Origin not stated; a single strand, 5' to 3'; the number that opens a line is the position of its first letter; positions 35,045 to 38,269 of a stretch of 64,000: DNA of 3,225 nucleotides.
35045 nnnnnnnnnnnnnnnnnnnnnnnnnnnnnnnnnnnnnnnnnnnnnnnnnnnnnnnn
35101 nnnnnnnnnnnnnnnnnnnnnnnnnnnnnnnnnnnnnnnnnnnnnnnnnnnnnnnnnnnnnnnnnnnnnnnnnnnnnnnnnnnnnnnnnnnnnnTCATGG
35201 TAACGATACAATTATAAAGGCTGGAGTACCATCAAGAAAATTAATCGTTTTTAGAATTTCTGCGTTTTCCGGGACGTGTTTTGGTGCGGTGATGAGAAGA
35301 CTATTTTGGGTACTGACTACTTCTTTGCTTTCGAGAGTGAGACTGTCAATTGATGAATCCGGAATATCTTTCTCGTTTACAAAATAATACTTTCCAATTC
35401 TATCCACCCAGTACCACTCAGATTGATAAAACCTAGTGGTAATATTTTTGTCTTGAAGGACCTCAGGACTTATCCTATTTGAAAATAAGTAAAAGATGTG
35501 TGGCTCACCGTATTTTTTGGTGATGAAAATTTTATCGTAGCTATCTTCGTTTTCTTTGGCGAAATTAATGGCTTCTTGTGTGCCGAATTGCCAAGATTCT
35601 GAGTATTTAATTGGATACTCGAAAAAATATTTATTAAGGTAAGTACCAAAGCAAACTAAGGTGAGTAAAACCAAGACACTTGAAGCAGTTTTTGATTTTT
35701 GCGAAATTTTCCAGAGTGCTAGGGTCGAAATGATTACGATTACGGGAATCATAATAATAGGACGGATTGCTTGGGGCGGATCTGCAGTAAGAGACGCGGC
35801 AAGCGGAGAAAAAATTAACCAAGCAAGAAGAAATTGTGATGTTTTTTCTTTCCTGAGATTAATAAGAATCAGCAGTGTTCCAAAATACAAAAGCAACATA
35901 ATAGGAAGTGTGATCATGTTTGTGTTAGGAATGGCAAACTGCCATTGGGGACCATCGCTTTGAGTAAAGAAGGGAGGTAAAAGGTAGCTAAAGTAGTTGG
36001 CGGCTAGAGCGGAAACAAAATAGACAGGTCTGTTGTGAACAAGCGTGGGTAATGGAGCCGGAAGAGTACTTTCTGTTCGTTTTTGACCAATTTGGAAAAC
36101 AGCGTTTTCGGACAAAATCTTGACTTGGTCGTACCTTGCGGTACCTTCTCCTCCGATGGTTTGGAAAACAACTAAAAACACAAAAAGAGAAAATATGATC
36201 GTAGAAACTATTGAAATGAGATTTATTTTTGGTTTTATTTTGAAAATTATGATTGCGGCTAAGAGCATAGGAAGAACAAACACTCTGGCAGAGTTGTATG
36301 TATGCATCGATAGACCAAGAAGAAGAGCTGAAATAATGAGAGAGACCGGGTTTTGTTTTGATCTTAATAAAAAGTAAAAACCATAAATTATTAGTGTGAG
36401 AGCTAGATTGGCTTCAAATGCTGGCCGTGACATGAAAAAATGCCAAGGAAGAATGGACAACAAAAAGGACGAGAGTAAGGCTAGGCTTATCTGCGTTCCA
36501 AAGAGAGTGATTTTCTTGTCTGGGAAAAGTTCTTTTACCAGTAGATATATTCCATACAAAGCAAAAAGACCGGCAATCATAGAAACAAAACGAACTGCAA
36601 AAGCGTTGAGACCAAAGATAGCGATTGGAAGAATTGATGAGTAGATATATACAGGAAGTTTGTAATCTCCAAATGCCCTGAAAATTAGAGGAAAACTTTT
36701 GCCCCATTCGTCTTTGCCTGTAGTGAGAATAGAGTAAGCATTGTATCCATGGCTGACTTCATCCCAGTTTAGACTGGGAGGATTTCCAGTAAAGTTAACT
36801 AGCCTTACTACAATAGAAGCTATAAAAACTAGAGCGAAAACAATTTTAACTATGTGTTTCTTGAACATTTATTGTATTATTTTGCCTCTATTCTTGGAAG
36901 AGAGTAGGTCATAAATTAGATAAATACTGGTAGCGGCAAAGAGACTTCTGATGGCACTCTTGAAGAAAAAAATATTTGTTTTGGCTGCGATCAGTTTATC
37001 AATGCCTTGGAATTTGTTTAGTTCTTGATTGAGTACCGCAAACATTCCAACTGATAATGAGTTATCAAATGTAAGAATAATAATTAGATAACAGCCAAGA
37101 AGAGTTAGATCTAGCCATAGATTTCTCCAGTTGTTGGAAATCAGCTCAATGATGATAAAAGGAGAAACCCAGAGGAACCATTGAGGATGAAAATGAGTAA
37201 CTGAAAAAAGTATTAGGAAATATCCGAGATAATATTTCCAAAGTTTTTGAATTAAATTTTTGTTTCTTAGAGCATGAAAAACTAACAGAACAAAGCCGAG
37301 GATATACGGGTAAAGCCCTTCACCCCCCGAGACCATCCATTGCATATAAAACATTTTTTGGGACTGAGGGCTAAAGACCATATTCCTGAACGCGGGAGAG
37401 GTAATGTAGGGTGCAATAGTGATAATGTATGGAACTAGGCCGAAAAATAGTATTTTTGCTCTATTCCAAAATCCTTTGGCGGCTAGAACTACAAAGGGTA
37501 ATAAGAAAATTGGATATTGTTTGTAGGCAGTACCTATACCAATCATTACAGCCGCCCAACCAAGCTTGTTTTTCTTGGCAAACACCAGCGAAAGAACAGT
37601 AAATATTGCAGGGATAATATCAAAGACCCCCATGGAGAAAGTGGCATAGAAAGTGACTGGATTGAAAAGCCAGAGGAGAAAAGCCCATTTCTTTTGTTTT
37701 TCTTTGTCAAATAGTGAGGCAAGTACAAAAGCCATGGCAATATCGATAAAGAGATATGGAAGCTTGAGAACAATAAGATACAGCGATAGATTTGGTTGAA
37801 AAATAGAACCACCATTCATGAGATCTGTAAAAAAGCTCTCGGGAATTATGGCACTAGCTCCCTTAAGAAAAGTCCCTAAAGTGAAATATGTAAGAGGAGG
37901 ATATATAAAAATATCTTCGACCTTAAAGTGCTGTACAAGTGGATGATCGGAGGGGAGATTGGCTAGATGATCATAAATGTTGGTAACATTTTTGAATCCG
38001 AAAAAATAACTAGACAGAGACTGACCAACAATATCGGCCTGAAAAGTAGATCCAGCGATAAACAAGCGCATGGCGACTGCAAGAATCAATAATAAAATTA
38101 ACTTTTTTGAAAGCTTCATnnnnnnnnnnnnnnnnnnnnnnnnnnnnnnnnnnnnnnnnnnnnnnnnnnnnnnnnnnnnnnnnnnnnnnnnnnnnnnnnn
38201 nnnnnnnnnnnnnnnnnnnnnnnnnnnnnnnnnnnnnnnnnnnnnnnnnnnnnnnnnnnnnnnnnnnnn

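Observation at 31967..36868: Three tandem ArnT/PMT-family paralogs with conserved DE...KDE...DYKP first-loop motif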

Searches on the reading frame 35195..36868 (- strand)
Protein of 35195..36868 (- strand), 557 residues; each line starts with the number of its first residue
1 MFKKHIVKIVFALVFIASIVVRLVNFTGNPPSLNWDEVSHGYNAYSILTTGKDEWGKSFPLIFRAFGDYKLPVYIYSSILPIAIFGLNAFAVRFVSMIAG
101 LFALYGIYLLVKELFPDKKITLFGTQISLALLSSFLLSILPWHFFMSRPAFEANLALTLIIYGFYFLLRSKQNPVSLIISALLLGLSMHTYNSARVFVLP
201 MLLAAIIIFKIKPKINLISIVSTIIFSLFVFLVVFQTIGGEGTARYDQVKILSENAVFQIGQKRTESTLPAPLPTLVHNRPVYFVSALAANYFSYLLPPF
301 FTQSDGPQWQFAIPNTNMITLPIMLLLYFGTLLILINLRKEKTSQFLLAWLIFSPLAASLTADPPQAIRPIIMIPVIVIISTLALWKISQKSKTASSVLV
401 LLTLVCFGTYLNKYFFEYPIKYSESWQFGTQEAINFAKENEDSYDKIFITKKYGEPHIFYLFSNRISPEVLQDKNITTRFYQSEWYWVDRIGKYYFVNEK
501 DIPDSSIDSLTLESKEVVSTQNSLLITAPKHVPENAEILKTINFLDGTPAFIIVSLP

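Call 4: search_protein_families(library=pfam, proteins=[window:35195-36868:-], max_evalue=0.01)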
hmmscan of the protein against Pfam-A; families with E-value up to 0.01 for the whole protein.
window:35195-36868:- (557 aa): 1 family
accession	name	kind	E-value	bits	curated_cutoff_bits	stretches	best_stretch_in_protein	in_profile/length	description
PF13231.12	PMT_2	-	1.9e-08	35.1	26.1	1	73-227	5-155/160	Dolichyl-phosphate-mannose-protein mannosyltransferase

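Call 5: search_protein_families(library=ncbifam, proteins=[window:35195-36868:-], max_evalue=0.01)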
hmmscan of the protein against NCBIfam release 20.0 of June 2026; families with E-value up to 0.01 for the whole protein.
window:35195-36868:- (557 aa): 0 families

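Call 60: find_homologous_proteins(query=window:35195-36868:-, max_evalue=0.00001)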
Query window:35195-36868:- (557 aa): 2369 proteins with E <= 0.00001 among 8000 candidates; the best 120 are listed.
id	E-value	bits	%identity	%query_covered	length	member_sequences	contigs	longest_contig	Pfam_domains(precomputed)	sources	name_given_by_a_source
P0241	0.0e+0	1220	100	100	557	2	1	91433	PF13231.13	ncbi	-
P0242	0.0e+0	1113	88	100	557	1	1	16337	PF13231.13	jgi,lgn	-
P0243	1.1e-272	924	72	100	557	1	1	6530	PF13231.13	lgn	-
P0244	3.8e-236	803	63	100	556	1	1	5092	PF13231.13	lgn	-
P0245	3.5e-187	641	57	95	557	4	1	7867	PF13231.13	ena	-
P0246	4.7e-187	641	56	95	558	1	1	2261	PF13231.13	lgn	-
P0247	5.5e-186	637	56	98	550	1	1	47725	PF13231.13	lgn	-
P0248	7.1e-186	637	55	98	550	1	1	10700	-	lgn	-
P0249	9.2e-186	637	56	96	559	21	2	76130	PF13231.13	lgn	-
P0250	2.1e-185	635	56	96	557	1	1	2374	PF13231.13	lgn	-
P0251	4.5e-184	631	54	98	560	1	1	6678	-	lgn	-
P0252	1.1e-182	627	54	100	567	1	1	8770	PF13231.13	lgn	-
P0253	1.1e-180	620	54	96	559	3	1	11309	PF13231.13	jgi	-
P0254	1.3e-180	620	54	95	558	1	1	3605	PF13231.13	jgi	-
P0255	3.2e-180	618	53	99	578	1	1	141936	PF13231.13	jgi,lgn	-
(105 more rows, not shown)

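Call 61: find_encoding_contigs(protein=P0241, flank=2000, max_places=2)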
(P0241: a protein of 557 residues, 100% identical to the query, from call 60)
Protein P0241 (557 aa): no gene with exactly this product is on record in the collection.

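Call 62: list_cluster_members(proteins=[P0241])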
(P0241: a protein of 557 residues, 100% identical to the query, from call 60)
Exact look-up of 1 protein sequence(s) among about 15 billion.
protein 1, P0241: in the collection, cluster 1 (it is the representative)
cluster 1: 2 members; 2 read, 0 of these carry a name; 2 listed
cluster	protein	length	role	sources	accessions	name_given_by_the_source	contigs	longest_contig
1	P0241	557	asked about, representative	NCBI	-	-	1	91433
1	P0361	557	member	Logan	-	-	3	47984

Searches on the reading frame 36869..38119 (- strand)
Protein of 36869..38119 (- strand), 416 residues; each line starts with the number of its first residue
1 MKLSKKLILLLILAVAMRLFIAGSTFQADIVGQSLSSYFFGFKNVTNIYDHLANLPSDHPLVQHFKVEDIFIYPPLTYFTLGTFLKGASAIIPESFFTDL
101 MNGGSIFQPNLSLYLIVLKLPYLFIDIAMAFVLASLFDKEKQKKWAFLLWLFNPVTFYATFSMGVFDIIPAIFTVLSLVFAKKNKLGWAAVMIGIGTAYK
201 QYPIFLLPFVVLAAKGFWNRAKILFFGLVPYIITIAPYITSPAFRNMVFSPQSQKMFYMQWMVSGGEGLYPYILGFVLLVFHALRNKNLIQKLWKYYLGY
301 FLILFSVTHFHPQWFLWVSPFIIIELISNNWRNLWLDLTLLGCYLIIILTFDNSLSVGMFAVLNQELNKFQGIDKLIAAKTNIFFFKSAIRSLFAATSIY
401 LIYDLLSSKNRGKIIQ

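Call 4: search_protein_families(library=pfam, proteins=[window:36869-38119:-], max_evalue=0.01)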
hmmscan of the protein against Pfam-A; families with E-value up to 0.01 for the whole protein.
window:36869-38119:- (416 aa): 1 family
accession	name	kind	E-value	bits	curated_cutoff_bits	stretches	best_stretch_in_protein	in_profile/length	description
PF09594.16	GT87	-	1.9e-06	28.3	25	1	129-233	38-142/237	Glycosyltransferase family 87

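Call 5: search_protein_families(library=ncbifam, proteins=[window:36869-38119:-], max_evalue=0.01)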
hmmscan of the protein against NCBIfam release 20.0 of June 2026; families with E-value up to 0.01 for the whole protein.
window:36869-38119:- (416 aa): 0 families

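Call 82: search_protein_families(library=ncbifam, proteins=[window:36869-38119:-], max_evalue=0.001)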
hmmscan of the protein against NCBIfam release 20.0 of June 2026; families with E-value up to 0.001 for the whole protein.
window:36869-38119:- (416 aa): 0 families
